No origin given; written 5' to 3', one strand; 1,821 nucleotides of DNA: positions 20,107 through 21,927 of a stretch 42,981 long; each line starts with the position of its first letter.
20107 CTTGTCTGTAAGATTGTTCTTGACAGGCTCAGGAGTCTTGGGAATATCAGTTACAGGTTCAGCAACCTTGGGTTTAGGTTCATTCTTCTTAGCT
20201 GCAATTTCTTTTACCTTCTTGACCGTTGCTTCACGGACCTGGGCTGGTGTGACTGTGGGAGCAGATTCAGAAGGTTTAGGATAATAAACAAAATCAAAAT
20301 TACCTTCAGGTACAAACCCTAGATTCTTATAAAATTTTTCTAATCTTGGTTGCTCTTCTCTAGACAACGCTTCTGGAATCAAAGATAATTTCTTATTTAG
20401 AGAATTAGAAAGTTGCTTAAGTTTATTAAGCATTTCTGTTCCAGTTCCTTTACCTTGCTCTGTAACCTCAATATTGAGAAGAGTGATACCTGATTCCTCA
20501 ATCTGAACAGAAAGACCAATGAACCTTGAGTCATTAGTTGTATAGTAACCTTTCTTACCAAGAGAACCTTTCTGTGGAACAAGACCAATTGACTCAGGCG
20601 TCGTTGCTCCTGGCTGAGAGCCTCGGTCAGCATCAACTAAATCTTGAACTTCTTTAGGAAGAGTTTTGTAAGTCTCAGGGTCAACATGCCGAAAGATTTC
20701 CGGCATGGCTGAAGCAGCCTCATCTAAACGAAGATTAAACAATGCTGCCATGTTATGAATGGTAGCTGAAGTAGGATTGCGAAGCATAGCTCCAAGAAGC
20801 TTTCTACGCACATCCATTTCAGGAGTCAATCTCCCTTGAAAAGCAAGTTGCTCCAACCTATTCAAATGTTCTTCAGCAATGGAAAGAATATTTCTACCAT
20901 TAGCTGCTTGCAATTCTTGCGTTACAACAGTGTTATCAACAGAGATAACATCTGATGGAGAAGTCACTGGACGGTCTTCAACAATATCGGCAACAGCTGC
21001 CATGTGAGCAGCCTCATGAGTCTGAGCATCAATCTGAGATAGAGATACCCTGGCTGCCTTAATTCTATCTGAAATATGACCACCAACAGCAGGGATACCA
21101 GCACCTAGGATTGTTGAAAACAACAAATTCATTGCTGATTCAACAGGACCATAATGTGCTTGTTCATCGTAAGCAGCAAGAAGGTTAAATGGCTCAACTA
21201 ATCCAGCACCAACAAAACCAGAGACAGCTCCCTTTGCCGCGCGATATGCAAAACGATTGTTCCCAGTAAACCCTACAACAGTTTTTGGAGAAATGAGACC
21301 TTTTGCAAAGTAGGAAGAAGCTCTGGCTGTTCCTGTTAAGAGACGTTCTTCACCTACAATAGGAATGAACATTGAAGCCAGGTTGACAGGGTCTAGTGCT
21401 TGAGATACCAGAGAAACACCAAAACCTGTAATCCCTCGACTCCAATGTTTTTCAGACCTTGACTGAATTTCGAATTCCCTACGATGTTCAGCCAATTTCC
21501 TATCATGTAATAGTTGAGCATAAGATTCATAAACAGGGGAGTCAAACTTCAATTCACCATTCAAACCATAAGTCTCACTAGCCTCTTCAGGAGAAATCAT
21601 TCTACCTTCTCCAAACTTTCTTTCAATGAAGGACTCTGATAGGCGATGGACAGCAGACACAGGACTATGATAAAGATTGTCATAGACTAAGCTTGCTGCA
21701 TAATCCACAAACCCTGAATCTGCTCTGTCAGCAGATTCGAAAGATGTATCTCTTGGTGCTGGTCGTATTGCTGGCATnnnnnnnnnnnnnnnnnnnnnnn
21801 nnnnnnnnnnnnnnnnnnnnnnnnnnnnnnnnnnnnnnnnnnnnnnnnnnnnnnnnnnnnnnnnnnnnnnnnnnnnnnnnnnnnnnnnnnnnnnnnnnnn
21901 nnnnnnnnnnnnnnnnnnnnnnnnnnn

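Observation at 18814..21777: Giant internal (ejected) protein carrying a GNAT acetyltransferase domain and a possible minimal kinase-like domain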

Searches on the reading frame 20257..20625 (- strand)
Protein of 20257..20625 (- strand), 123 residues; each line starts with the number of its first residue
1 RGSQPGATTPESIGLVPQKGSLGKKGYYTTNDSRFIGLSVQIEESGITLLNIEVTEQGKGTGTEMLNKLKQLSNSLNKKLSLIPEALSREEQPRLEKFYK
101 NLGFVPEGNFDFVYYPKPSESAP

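Call 35: find_homologous_proteins(query=window:20257-20625:-, max_evalue=0.01)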
Query seq(123 aa): 18 candidates shared short words with the query, none scored E <= 0.01.

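Call 45: search_solved_structures(query=A3, max_evalue=10, show_alignments=2)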
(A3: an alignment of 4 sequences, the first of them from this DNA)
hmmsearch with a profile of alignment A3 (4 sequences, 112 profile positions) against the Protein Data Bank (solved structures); distinct sequences matched with E-value up to 10: 33.
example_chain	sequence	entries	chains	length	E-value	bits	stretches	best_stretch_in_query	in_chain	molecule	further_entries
8osp_A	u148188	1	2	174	0.0089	19.6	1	41-103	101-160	N-acetyltransferase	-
6iuf_A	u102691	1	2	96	0.026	18.1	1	29-94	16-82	protein-a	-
9eho_h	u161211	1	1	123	0.058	16.9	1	24-97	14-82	60S ribosomal protein L35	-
7oya_h1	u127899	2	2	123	0.076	16.6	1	24-97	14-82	60S ribosomal protein L35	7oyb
7oyc_h1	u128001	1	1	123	0.087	16.4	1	24-97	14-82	60S ribosomal protein L35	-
5lzs_h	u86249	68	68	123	0.097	16.2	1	24-97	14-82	uL29 | eL35 | 60S ribosomal protein L35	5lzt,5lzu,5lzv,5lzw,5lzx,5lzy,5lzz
11he_35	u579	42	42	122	0.097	16.2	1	24-97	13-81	60S ribosomal protein L35 | uL29 | eL29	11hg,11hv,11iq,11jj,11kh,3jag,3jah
8q7z_Bh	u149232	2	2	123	0.1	16.1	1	24-97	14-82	Large ribosomal subunit protein uL29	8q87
9y42_h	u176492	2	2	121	0.11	16.1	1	24-97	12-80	Large ribosomal subunit protein uL29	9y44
6gz3_Ah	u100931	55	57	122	0.11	16.1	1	24-97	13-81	ribosomal protein uL29 | 60S ribosomal protein L35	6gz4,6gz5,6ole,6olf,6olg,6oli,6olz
22tu_Lh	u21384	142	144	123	0.11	16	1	24-97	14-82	60S ribosomal protein L35 | 60S RIBOSOMAL PROTEIN UL29 | uL29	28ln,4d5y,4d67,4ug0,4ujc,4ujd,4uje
9h4n_b2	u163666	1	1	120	0.11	16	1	24-97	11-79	Large ribosomal subunit protein uL29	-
6swa_f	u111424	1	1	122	0.12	15.9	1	24-97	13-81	60S ribosomal protein L35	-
7cpu_Lh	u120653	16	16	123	0.12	15.9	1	24-97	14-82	60S ribosomal protein L35 | Large ribosomal subunit protein uL29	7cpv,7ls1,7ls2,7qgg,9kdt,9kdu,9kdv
3jaj_h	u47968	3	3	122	0.14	15.7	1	24-97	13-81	Ribosomal protein uL29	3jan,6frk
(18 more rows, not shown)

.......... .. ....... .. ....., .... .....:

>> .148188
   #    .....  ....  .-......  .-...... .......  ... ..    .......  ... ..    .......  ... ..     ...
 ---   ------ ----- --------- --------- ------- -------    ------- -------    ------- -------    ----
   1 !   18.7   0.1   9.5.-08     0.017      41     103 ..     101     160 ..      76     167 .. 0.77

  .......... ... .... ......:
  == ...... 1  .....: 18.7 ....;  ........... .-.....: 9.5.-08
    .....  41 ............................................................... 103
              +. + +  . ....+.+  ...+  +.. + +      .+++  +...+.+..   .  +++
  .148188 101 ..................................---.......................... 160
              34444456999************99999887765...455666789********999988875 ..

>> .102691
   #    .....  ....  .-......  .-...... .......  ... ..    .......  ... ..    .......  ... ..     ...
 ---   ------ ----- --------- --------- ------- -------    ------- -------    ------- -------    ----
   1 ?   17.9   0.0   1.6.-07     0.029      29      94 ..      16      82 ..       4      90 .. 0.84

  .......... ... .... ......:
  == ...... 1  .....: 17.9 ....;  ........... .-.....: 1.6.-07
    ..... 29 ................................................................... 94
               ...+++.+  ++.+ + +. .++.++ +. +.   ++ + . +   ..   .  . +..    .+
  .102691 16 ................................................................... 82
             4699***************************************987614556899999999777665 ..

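Call 58: predict_structure(alignment_id=A3)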
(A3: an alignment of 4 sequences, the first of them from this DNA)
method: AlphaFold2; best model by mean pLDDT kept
length: 113 residues; sequences in the alignment: 4
mean_pLDDT: 71.6   pTM: 0.60
mean pLDDT of the five models: 71.6, 69.5, 67.8, 66.8, 66.0
residues with pLDDT >= 90: 0; 70-90: 73; 50-70: 30; < 50: 10
segments of 3 or more residues with pLDDT < 50: 46-49, 110-113
pLDDT, mean of each block of 10 residues (from residue 1): 62 63 67 80 52 77 85 75 79 82 75 41
secondary structure, 60 per line:
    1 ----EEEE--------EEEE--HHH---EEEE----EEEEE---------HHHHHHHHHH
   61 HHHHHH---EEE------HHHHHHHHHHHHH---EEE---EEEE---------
elements in order: E5-8 E17-20 E29-32 E37-41 H51-66 E70-72 H79-91 E95-97 E101-104

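Call 61: fold_search(model_id=the predicted structure, library=pdb)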
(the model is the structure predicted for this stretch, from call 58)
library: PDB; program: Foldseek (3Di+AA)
matches with E <= 10: 751; with E <= 0.001: 2
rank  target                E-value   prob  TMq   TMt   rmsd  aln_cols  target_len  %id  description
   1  6iuf_B                9.2e-05  1.00  0.59  0.69   5.7       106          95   19  Crystal structure of Anti-CRISPR protein AcrVA5 (released 2019-04-10)
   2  6iuf_A                1.7e-04  1.00  0.60  0.70   5.8       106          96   19  Crystal structure of Anti-CRISPR protein AcrVA5 (released 2019-04-10)
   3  5trm_E                1.9e-03  0.99  0.45  0.33   8.4       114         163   13  Crystal structure of human GCN5 histone acetyltransferase domain (released 2017-12-06)
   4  5trm_C                4.4e-03  0.98  0.43  0.33   9.4       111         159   14  Crystal structure of human GCN5 histone acetyltransferase domain (released 2017-12-06)
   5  5trm_A                4.7e-03  0.98  0.45  0.33   8.4       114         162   13  Crystal structure of human GCN5 histone acetyltransferase domain (released 2017-12-06)
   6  5h86                  5.3e-03  0.98  0.45  0.33   8.8       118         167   13  Human Gcn5 bound to butyryl-CoA (released 2016-03-23)
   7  5trm_M                6.4e-03  0.98  0.45  0.34   8.4       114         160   13  Crystal structure of human GCN5 histone acetyltransferase domain (released 2017-12-06)
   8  5trm_J                8.9e-03  0.97  0.45  0.33   8.4       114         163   13  Crystal structure of human GCN5 histone acetyltransferase domain (released 2017-12-06)
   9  5trm_G                8.9e-03  0.97  0.45  0.33   8.5       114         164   14  Crystal structure of human GCN5 histone acetyltransferase domain (released 2017-12-06)
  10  2fl4                  9.4e-03  0.99  0.49  0.39   6.3       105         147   16  The crystal structure of the spermine/spermidine acetyltransferase from Enterococcus faecalis (released 2006-02-28)
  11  8h6c_F                1.0e-02  0.97  0.46  0.34   8.8       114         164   14  Crystal structure of human GCN5 histone acetyltransferase domain bound with malonyl-CoA (released 2023-05-03)
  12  8h6c_G                1.0e-02  0.97  0.46  0.33   8.4       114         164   13  Crystal structure of human GCN5 histone acetyltransferase domain bound with malonyl-CoA (released 2023-05-03)
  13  5trl_G                1.1e-02  0.99  0.51  0.39   6.2       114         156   14  Crystal structure of human GCN5 histone acetyltransferase domain (released 2017-12-06)
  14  9dsb_B                1.1e-02  0.98  0.46  0.37   6.4       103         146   18  Crystal Structure of Spermin/spermidine N-Acetyltransferase from Enterococcus faecalis V583 (released 2025-05-28)
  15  9dsb_A                1.1e-02  0.97  0.44  0.36   6.5       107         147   15  Crystal Structure of Spermin/spermidine N-Acetyltransferase from Enterococcus faecalis V583 (released 2025-05-28)
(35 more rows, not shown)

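Call 88: find_homologous_proteins(query=A3, max_evalue=0.01)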
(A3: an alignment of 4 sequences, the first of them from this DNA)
Query A3 (4 sequences): 826 candidates shared short words with the query, none scored E <= 0.01.

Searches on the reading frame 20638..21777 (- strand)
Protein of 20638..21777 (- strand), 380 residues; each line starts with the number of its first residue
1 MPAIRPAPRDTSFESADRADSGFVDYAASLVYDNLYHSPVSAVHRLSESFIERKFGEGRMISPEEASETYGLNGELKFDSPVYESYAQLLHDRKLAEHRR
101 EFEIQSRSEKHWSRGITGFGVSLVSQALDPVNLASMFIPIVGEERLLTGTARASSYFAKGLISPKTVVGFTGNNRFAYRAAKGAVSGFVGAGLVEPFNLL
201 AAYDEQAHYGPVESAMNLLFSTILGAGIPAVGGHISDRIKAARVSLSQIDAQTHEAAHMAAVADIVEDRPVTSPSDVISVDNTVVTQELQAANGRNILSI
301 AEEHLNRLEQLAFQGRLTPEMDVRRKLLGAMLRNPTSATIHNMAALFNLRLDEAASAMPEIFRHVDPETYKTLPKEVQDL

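Call 75: search_solved_structures(query=A4, max_evalue=1, show_alignments=2)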
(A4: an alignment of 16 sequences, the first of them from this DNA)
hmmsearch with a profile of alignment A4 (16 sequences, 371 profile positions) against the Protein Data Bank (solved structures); distinct sequences matched with E-value up to 1: 6.
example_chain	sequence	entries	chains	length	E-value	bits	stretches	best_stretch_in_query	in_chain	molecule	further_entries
6nx2_A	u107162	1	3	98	0.077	15.2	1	229-314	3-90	Design construct AAA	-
6nxm_A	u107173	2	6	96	0.12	14.5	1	232-314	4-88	Design construct XAA_GVDQ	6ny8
6o0c_A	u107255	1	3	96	0.16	14.1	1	232-314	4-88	Design construct XAA_GVDQ mutant M4L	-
6nz3_A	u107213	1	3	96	0.23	13.6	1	232-316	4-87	Design construct XAA_GGHN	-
6ekv_A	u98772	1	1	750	0.25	13.5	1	215-299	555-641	Toxin complex component ORF-X2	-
8r7n_F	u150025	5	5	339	0.53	12.4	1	261-360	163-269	U11/U12 small nuclear ribonucleoprotein 48 kDa protein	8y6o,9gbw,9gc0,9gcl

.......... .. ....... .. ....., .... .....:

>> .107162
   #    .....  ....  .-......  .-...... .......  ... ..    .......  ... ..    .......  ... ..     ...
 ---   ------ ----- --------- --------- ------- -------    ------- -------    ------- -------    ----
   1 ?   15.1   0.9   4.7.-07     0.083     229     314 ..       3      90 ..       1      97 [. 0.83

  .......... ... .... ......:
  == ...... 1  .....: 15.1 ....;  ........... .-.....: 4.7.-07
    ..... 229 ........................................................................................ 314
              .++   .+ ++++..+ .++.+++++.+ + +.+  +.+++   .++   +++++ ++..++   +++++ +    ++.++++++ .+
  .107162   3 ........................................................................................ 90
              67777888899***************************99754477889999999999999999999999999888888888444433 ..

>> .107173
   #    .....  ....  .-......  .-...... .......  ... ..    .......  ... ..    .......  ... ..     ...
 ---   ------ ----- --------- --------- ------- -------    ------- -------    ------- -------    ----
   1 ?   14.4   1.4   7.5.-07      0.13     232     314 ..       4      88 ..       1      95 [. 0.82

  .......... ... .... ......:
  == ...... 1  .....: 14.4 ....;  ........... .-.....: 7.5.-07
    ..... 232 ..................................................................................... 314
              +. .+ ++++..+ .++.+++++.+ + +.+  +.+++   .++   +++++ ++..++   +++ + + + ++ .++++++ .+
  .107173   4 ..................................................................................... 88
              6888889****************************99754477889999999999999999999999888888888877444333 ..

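Call 80: find_related_loci(query=A4, collection=viral_contigs, flank=5000)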
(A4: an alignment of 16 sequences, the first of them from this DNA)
Query A4 (380 aa) in viral_contigs; peptide patterns used: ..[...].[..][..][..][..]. (x = any residue, [..] = any of these).
62 stretches matched a pattern; 45 encode a relative of the query (tblastn E <= 1e-3); 45 distinct loci.
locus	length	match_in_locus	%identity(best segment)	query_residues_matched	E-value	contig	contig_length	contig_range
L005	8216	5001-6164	56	1-378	2e-137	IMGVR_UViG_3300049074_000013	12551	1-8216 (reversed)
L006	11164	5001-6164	56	1-378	2e-137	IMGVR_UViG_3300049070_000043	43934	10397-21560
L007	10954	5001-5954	41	1-290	2e-68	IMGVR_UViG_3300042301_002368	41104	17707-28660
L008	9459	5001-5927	33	22-311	9e-47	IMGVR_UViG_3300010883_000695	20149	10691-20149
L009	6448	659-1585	33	22-311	1e-46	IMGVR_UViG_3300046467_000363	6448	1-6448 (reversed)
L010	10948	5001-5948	40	3-290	6e-65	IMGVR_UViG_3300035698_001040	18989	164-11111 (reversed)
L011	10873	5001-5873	31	20-312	1e-35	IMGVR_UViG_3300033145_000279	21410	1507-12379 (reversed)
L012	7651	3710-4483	32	20-293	8e-25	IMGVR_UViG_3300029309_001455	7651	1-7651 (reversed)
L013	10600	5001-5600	34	17-237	2e-24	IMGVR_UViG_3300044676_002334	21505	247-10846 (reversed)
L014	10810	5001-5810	31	17-273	2e-24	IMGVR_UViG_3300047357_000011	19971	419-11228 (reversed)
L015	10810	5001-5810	31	17-273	2e-24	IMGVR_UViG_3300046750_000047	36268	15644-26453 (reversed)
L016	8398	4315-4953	33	23-237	3e-24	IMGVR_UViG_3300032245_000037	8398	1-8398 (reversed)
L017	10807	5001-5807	30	17-272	7e-24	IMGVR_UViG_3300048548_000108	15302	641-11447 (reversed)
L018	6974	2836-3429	33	17-237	2e-23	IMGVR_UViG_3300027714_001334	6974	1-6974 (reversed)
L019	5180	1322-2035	32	33-293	2e-23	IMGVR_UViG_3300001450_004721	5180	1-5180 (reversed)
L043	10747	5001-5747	32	21-275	2e-18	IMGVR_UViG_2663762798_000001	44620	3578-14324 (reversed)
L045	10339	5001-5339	33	100-220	5e-10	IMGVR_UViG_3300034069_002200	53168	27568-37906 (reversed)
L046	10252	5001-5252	39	121-220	8e-9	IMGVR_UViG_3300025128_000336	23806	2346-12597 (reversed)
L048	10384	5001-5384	30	83-201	9e-5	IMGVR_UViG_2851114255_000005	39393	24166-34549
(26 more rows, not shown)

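Call 83: search_protein_families(library=pfam, proteins=[L011:4947-8012:+, L045:4467-6881:+, L048:4728-8114:+, L043:4938-6689:+, L046:4566-6341:+, L007:5001-7289:+], max_evalue=0.01)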
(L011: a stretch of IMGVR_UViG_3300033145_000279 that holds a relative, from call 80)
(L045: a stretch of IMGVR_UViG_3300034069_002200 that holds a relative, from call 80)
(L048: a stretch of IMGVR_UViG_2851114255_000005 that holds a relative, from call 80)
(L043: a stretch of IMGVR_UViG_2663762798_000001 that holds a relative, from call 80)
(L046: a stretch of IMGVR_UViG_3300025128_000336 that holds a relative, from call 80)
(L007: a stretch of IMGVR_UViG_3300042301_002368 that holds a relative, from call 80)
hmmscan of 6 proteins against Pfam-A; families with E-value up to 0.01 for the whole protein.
L011:4947-8012:+ (1022 aa): 0 families

L045:4467-6881:+ (805 aa): 0 families

L048:4728-8114:+ (1129 aa): 2 families
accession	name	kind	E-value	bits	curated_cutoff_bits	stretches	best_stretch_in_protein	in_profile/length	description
PF08393.18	DHC_N2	-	5.8e-05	22.6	31.9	1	458-558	137-235/403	Dynein heavy chain, N-terminal region 2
PF06034.16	DUF919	-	0.0097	16.2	21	1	531-575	4-48/62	Nucleopolyhedrovirus protein of unknown function (DUF919)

L043:4938-6689:+ (584 aa): 0 families

L046:4566-6341:+ (592 aa): 0 families

L007:5001-7289:+ (763 aa): 0 families
